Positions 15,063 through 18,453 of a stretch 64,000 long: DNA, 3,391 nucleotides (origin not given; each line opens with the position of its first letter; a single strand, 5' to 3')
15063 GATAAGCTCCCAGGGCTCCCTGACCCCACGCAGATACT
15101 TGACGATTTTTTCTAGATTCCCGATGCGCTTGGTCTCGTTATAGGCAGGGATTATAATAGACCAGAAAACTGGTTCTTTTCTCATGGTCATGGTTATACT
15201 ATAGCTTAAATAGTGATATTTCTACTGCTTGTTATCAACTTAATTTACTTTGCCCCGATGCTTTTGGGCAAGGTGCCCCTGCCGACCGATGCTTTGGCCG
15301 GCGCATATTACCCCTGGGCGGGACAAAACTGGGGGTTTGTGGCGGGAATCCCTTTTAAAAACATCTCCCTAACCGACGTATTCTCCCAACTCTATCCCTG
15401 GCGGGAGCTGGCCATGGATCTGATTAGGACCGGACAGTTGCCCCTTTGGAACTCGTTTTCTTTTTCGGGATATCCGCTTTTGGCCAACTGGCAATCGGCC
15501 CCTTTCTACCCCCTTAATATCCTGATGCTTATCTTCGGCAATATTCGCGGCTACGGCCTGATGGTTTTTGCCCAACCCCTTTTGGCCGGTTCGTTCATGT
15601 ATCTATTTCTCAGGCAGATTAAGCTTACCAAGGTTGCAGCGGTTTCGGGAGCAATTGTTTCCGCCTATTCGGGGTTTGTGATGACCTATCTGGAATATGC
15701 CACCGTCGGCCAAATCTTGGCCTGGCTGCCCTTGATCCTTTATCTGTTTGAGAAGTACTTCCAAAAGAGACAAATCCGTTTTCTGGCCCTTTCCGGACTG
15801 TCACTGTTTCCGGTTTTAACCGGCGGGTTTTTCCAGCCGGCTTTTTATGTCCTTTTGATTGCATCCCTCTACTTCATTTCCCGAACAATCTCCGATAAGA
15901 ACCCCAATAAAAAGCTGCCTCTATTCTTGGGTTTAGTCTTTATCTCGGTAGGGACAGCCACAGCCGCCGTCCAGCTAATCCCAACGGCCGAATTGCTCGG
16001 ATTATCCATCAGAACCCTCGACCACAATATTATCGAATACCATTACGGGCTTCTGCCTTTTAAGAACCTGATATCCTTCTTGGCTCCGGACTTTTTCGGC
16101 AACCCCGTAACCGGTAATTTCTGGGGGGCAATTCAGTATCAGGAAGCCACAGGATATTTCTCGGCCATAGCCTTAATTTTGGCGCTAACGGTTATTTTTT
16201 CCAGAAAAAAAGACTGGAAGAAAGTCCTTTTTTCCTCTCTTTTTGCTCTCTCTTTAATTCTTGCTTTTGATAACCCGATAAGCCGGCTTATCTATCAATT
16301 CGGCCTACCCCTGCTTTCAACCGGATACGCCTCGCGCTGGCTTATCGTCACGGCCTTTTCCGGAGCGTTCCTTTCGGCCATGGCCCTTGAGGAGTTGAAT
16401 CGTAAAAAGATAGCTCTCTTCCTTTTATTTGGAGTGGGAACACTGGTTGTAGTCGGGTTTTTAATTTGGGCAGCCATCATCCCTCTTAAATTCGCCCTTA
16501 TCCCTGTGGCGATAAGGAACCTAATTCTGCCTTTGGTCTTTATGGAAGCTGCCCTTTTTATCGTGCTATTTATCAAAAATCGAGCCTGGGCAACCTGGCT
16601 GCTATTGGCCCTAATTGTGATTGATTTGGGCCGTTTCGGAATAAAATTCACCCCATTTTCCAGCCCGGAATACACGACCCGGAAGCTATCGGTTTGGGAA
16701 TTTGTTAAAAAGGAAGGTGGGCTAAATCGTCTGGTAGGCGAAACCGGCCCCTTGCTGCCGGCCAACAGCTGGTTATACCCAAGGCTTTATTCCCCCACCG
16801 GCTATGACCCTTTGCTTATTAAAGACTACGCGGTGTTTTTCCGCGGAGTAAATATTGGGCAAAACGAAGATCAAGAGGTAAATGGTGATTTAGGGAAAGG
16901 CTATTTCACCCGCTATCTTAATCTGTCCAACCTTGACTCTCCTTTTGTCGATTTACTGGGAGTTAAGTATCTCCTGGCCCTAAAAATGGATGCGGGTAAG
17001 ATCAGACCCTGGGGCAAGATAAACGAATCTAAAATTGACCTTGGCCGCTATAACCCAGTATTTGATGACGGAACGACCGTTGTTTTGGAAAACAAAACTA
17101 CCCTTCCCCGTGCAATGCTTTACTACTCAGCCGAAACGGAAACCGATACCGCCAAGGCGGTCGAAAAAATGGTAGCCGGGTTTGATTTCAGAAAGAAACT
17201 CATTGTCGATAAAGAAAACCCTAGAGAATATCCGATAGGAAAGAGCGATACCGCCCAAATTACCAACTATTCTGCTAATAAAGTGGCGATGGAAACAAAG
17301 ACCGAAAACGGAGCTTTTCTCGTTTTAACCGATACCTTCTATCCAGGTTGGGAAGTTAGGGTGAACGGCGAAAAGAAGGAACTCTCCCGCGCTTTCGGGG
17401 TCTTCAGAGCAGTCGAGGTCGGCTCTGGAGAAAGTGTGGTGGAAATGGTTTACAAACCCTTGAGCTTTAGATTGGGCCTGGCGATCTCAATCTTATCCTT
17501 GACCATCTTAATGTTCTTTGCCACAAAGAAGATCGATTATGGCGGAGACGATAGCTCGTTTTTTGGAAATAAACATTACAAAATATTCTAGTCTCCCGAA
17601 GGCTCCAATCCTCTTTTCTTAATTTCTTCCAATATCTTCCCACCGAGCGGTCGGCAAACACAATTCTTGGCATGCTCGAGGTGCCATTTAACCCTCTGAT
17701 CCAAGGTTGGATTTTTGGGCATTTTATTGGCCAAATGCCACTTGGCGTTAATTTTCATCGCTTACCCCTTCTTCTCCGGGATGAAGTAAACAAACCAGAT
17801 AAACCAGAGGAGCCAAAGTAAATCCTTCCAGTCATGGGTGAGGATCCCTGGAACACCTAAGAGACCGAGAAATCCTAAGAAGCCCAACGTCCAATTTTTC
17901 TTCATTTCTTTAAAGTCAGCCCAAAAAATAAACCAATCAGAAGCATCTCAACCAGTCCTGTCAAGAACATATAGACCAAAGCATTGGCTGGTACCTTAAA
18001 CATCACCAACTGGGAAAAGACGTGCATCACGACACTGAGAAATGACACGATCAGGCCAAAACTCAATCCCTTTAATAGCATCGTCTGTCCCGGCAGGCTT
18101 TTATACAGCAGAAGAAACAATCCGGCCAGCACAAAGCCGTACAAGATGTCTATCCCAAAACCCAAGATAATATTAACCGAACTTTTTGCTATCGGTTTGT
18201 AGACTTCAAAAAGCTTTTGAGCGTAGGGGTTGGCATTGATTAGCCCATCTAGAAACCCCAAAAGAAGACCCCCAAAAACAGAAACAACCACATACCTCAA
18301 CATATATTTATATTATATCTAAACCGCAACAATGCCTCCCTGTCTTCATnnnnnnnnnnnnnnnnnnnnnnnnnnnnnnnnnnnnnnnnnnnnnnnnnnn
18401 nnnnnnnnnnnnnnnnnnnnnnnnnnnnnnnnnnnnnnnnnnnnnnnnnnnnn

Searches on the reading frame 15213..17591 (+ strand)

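Call 7: search_protein_families(library=pfam, proteins=[window:15213-17591:+], max_evalue=0.01)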
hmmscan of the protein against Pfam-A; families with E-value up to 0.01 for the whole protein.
window:15213-17591:+ (792 aa): 1 family
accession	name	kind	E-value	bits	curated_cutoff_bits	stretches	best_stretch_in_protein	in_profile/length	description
PF09586.16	YfhO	-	4.5e-30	105.2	28.5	2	87-472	65-438/835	Bacterial membrane protein YfhO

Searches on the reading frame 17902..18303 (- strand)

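Call 99: search_protein_families(library=pfam, proteins=[window:17902-18303:-], max_evalue=0.001)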
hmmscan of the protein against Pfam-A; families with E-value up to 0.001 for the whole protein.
window:17902-18303:- (133 aa): 1 family
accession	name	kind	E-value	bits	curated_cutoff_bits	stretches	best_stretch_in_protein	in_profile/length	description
PF20587.3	DUF6789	-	0.00027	21.5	27.1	1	41-131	48-133/144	Family of unknown function (DUF6789)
